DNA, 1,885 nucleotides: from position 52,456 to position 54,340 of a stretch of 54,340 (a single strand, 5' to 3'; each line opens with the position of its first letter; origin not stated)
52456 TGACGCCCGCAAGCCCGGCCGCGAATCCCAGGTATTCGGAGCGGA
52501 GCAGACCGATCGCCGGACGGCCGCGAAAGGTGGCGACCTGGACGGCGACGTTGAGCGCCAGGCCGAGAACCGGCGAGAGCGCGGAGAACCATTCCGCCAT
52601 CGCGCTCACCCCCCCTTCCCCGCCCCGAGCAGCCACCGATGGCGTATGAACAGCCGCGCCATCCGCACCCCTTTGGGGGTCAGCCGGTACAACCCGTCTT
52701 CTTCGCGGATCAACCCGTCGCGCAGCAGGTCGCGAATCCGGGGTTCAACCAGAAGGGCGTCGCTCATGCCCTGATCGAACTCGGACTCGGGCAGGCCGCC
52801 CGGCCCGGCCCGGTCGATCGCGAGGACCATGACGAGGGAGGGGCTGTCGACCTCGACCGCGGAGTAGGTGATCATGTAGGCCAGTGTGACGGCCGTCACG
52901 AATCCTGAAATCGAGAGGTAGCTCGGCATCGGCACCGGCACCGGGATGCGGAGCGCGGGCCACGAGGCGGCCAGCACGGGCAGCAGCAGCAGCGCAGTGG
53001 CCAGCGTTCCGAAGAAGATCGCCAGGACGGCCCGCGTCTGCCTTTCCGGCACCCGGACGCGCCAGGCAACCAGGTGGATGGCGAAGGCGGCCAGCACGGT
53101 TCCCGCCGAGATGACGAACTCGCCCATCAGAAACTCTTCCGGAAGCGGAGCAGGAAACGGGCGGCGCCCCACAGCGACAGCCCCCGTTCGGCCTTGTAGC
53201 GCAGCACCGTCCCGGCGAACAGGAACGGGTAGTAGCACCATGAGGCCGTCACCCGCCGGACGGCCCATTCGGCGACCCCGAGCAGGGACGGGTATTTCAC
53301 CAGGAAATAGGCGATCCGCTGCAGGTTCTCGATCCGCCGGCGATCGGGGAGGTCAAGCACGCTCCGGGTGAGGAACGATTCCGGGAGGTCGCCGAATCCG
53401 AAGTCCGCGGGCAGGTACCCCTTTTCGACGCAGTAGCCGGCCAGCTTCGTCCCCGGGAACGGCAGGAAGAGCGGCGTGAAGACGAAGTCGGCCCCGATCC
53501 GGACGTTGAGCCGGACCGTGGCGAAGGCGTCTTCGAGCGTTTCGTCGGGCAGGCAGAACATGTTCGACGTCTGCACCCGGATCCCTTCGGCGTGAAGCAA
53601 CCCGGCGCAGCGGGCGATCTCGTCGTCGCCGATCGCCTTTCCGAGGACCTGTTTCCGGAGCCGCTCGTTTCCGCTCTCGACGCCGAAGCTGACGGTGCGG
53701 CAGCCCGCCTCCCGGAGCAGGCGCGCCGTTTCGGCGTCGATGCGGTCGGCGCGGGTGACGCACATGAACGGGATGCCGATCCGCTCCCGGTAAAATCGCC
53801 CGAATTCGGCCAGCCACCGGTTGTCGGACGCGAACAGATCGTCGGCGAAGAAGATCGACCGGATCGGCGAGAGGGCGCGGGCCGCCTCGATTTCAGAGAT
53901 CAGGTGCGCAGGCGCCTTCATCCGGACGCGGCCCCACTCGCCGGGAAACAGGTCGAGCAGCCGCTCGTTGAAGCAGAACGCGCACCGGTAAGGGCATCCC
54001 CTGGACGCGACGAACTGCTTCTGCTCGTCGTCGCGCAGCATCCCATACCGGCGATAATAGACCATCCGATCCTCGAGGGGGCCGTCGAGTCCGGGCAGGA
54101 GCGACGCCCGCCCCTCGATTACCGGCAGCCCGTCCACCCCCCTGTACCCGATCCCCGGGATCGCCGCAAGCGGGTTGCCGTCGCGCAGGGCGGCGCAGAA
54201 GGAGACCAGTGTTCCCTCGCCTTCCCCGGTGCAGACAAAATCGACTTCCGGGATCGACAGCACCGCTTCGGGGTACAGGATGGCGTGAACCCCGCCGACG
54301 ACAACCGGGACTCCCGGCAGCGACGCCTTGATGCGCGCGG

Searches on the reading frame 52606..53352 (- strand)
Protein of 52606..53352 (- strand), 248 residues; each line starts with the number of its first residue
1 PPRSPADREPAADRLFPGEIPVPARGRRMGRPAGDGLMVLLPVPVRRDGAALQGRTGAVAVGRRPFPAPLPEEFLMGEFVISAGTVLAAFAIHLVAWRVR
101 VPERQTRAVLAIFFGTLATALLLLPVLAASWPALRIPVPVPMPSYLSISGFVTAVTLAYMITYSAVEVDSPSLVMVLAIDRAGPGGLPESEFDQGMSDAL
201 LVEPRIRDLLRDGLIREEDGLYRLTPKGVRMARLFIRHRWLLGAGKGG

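Call 105: search_protein_families(library=pfam, proteins=[window:52606-53352:-], max_evalue=0.01)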
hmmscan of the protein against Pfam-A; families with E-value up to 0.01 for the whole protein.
window:52606-53352:- (248 aa): 1 family
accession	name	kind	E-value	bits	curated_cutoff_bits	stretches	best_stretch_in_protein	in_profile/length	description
PF06969.22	HemN_C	-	0.0039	17.6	24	1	202-229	38-65/67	HemN C-terminal domain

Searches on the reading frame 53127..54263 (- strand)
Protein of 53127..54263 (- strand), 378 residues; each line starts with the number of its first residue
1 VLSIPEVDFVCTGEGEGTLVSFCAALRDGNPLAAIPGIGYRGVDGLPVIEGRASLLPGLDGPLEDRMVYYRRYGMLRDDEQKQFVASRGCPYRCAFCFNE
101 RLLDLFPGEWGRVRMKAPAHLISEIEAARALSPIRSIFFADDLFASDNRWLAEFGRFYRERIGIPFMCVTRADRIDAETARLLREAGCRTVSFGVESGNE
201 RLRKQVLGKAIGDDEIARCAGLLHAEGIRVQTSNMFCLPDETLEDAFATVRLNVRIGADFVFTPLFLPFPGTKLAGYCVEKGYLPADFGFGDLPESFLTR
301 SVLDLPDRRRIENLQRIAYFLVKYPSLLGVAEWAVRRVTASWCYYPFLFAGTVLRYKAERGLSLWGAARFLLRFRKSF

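Call 105: search_protein_families(library=pfam, proteins=[window:53127-54263:-], max_evalue=0.01)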
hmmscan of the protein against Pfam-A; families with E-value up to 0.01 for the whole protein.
window:53127-54263:- (378 aa): 1 family
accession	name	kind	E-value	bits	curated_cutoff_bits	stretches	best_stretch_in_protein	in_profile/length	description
PF04055.27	Radical_SAM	-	5.1e-20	72.7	29.5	1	87-251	4-164/166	Radical SAM superfamily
